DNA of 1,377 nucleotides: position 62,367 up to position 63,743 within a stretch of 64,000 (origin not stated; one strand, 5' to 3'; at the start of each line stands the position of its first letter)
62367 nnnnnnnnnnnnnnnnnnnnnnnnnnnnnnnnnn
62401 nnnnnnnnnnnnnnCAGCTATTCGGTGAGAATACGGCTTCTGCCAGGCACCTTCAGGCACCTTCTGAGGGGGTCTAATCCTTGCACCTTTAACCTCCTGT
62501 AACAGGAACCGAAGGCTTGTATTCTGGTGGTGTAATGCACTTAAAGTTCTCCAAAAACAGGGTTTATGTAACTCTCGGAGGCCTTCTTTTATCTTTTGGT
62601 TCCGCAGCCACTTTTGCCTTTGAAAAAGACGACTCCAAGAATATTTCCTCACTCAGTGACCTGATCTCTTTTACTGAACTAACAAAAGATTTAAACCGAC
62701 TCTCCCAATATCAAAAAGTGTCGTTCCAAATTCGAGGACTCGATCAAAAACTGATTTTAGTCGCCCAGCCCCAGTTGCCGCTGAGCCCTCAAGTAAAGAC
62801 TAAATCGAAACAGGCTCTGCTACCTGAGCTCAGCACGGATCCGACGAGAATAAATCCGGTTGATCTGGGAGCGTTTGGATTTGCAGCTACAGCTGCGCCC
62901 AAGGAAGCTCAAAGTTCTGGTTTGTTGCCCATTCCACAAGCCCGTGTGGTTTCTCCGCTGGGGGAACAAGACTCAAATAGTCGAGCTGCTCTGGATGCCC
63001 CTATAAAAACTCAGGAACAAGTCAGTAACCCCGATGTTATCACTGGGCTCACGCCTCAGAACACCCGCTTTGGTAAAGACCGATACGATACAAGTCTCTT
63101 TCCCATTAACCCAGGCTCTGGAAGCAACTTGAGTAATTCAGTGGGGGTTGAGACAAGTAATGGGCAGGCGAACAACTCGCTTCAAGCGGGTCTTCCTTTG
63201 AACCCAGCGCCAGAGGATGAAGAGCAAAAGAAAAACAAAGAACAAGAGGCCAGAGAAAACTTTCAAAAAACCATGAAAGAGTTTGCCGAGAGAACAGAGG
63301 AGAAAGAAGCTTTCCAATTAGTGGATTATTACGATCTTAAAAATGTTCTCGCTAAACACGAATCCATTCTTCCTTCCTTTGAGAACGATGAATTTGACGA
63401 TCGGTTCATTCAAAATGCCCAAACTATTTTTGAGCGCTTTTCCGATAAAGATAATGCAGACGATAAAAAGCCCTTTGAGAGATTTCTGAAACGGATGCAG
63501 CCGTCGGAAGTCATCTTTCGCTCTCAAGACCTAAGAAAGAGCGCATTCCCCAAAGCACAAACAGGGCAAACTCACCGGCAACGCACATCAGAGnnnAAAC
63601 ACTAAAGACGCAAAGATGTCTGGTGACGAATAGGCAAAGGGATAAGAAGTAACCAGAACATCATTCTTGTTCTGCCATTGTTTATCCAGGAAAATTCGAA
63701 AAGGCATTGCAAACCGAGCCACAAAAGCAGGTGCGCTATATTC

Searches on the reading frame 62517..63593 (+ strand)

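Call 7: search_protein_families(library=pfam, proteins=[window:62517-63593:+], max_evalue=0.001)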
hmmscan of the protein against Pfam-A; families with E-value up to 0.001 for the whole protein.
window:62517-63593:+ (359 aa): 0 families

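Call 54: search_protein_families(library=pfam, proteins=[window:62517-63593:+], max_evalue=1)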
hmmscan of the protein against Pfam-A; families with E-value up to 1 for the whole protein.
window:62517-63593:+ (359 aa): 5 families
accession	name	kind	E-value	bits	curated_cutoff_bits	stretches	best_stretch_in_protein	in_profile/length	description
PF13985.11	YbgS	-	0.14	12.8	27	1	200-235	16-51/124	YbgS-like protein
PF07830.18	PP2C_C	-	0.31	11.9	28.5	1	230-269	9-48/80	Protein serine/threonine phosphatase 2C, C-terminal domain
PF14973.11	TINF2_N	-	0.37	11.6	29.4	1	229-266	69-110/149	TERF1-interacting nuclear factor 2 N-terminus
PF10151.14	TMEM214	-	0.39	9.6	27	1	217-286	56-127/660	TMEM214, C-terminal, caspase 4 activator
PF25100.1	DUF7809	-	0.59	10.8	27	0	243-315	54-130/160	Domain of unknown function (DUF7809)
